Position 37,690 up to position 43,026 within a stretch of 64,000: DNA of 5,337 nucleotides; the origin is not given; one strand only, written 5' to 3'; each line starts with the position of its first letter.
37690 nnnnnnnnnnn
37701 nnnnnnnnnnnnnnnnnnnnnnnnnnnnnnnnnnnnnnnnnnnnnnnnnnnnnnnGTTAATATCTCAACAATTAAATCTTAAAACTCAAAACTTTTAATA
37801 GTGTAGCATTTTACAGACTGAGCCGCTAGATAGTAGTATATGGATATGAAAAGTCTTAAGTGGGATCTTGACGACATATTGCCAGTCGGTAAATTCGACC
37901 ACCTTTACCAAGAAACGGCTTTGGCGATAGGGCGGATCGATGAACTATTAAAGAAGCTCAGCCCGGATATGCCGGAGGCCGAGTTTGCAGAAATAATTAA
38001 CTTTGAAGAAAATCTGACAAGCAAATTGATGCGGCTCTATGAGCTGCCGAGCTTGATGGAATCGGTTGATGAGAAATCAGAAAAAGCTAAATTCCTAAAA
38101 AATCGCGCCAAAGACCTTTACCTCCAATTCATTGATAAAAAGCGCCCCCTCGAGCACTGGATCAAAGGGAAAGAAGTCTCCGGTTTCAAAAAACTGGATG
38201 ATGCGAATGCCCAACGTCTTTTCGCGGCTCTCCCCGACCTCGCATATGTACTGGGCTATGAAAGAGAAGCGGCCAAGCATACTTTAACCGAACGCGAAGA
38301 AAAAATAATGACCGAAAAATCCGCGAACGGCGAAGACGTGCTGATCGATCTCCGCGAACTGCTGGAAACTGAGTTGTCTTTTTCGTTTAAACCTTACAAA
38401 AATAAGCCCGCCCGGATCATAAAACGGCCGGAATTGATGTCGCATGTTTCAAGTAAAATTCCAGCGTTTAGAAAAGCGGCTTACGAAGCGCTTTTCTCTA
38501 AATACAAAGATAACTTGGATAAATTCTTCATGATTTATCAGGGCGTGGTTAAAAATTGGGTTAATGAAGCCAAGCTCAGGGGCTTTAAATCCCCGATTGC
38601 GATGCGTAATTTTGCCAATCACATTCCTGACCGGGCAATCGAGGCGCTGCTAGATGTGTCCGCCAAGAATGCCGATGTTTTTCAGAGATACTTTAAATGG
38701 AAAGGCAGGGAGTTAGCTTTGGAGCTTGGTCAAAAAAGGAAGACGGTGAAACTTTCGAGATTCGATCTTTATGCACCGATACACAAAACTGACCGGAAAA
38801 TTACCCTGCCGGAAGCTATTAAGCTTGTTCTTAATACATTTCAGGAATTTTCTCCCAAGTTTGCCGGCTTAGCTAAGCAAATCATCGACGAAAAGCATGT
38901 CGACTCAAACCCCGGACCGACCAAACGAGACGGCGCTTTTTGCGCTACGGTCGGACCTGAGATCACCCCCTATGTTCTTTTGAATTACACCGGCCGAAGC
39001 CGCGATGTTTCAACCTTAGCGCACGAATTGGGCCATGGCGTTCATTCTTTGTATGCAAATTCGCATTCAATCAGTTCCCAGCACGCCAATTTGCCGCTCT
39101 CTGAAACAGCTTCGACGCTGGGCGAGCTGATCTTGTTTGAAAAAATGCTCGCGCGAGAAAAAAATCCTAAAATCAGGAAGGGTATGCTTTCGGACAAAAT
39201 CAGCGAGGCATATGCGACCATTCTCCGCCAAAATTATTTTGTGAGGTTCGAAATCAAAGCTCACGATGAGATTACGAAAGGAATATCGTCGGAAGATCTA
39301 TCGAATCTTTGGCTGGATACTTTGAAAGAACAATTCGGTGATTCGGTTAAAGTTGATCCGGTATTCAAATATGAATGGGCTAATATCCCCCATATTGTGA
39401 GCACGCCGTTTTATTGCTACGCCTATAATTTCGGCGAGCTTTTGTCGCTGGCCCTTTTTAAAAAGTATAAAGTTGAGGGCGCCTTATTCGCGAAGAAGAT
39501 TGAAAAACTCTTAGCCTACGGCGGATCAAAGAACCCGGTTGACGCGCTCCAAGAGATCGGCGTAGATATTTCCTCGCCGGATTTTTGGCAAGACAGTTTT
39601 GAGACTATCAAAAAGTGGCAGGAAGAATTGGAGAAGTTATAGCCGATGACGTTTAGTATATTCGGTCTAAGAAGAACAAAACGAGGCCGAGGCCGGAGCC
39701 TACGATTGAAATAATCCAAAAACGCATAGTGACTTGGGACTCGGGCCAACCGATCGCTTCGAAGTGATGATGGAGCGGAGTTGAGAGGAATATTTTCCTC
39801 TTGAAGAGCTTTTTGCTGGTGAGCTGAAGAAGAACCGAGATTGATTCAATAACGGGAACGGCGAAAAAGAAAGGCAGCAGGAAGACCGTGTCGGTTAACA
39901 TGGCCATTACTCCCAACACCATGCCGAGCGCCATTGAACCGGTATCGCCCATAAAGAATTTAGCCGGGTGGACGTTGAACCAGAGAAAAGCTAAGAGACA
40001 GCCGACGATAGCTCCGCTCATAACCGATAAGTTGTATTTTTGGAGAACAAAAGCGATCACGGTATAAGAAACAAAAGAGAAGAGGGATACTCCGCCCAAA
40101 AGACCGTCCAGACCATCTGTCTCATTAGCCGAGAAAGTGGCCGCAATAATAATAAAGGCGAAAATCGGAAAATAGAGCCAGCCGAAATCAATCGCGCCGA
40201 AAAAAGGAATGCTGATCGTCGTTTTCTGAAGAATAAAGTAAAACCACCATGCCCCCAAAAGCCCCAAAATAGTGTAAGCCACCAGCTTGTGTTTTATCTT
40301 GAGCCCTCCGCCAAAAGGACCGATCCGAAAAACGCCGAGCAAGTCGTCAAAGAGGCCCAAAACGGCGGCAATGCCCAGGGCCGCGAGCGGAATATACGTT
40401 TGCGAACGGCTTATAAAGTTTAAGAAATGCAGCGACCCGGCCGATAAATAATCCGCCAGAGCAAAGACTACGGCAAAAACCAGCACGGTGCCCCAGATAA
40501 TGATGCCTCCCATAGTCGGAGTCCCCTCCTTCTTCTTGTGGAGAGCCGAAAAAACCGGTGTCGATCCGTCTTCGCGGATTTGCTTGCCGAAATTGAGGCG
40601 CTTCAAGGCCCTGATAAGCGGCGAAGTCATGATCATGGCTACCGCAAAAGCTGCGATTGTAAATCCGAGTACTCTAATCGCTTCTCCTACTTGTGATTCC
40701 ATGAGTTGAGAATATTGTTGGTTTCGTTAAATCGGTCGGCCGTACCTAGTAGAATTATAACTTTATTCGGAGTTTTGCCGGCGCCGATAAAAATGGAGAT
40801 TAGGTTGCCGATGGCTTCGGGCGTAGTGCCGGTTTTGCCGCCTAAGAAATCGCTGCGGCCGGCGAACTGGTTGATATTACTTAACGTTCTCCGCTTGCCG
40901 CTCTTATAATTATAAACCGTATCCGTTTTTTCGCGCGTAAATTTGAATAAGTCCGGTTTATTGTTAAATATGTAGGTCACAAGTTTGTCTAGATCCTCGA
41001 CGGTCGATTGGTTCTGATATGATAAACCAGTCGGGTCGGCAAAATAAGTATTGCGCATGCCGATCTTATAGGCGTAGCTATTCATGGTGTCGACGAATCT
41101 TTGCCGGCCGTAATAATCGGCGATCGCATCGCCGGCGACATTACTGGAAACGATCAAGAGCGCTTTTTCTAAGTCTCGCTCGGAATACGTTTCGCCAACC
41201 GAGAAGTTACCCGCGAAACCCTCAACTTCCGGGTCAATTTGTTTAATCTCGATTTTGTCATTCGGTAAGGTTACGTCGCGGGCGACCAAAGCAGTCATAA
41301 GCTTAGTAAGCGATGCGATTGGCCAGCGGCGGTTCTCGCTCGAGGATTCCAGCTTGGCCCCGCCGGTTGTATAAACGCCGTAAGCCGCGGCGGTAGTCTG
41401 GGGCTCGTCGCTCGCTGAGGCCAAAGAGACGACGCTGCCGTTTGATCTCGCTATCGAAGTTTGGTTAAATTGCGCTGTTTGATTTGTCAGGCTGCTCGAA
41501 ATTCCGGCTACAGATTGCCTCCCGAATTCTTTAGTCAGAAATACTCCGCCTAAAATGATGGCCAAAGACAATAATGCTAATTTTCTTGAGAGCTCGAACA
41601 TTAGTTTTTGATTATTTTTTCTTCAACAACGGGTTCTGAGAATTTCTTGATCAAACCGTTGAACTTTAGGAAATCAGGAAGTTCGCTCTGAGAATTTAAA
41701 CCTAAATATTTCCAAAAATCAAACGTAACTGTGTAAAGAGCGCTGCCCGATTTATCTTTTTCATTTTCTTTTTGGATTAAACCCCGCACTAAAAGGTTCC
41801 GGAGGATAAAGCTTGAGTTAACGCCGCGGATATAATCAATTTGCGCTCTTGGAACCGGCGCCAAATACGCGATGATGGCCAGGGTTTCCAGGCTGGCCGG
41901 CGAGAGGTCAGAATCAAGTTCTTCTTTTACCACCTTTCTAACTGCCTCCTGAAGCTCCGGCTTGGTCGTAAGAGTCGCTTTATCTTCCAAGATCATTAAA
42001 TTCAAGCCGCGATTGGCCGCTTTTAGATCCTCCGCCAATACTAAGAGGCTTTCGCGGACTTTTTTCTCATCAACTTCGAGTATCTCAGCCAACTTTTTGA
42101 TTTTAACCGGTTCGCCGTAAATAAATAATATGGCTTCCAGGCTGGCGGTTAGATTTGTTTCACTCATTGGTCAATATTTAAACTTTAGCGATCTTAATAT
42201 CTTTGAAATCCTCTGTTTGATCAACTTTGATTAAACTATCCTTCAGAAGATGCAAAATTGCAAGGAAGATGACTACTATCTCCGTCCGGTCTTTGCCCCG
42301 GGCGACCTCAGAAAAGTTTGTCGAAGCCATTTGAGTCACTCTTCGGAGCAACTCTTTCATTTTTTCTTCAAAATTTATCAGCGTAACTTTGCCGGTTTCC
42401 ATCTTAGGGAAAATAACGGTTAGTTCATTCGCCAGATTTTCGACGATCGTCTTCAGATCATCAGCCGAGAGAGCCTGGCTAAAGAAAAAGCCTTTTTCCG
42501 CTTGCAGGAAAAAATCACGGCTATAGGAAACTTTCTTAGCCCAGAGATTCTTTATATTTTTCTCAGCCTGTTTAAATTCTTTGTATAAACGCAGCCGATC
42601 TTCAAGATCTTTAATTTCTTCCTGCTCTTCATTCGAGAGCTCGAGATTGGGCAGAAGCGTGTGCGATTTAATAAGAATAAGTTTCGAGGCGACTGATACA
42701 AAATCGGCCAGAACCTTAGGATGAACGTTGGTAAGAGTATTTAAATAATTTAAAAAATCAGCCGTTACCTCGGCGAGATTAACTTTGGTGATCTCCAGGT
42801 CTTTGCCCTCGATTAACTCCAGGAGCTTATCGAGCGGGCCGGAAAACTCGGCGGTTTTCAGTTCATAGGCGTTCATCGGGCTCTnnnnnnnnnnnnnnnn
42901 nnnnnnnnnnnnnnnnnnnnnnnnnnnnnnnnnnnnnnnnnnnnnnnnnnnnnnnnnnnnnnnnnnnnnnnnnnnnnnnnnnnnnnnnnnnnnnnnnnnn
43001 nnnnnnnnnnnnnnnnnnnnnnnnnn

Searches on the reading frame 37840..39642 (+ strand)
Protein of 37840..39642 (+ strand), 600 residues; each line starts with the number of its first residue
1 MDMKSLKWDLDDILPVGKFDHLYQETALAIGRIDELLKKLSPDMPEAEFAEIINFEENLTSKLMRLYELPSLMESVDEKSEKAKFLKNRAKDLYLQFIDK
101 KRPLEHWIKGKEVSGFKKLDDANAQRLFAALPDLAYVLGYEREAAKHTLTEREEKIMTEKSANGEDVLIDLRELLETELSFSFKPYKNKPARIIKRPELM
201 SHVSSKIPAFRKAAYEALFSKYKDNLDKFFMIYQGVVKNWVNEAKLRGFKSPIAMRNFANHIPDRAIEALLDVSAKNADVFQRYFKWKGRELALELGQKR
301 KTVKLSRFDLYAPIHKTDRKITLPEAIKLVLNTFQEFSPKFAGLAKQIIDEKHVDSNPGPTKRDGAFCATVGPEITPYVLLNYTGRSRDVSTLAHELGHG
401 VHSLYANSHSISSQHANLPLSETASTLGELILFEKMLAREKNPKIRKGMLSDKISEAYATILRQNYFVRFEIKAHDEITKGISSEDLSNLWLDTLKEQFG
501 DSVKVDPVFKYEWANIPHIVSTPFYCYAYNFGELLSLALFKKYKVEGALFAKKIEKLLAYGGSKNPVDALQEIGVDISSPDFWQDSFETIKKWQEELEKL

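Call 78: search_protein_families(library=pfam, proteins=[window:37840-39642:+], max_evalue=0.00001)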
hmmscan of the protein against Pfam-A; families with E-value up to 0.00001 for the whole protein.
window:37840-39642:+ (600 aa): 1 family
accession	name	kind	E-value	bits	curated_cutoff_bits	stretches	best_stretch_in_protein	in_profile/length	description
PF01432.26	Peptidase_M3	-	3.5e-45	155.6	27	1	204-588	4-456/457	Peptidase family M3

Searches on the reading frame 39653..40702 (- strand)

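Call 81: search_protein_families(library=pfam, proteins=[window:39653-40702:-], max_evalue=0.00001)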
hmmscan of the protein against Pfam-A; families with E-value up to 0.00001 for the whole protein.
window:39653-40702:- (349 aa): 1 family
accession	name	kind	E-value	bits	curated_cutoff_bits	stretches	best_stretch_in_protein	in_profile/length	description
PF00953.26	Glycos_transf_4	-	1.2e-29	103.8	27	1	106-269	5-158/160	Glycosyl transferase family 4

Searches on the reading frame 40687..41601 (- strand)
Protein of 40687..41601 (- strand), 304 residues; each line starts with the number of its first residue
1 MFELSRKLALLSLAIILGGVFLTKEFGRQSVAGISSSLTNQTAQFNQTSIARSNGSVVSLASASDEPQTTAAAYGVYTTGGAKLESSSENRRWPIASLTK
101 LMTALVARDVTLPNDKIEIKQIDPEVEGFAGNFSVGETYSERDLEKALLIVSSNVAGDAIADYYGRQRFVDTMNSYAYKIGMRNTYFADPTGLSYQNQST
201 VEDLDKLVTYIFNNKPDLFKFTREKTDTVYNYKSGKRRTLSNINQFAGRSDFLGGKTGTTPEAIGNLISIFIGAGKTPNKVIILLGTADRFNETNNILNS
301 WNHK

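Call 81: search_protein_families(library=pfam, proteins=[window:40687-41601:-], max_evalue=0.00001)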
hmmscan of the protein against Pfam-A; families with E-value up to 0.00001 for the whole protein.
window:40687-41601:- (304 aa): 2 families
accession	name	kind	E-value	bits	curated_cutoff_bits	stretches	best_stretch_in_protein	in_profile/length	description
PF00768.25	Peptidase_S11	-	2.3e-30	106.3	27.6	1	78-269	20-221/239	D-alanyl-D-alanine carboxypeptidase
PF13354.11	Beta-lactamase2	-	6.2e-06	26.1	22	1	88-214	16-149/214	Beta-lactamase enzyme family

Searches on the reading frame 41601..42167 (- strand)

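Call 81: search_protein_families(library=pfam, proteins=[window:41601-42167:-], max_evalue=0.00001)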
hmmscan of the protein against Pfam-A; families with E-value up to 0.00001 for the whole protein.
window:41601-42167:- (188 aa): 1 family
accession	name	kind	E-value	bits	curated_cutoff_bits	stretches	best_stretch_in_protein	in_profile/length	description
PF04079.22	SMC_ScpB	-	4.4e-46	156.8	27.4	1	9-165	2-159/160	Segregation and condensation complex subunit ScpB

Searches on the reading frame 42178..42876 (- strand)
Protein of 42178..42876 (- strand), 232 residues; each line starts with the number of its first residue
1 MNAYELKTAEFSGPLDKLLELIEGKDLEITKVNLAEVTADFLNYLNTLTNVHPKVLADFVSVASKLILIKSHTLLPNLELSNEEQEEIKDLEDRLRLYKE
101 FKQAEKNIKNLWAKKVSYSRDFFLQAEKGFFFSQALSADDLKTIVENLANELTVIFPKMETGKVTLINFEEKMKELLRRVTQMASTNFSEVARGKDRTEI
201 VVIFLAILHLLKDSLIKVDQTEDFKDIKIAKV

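Call 81: search_protein_families(library=pfam, proteins=[window:42178-42876:-], max_evalue=0.00001)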
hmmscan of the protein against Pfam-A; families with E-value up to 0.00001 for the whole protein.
window:42178-42876:- (232 aa): 1 family
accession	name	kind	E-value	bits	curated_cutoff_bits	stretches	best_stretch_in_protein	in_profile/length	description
PF02616.19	SMC_ScpA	-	1.6e-19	71.3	24.6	1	21-230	1-230/232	Segregation and condensation protein ScpA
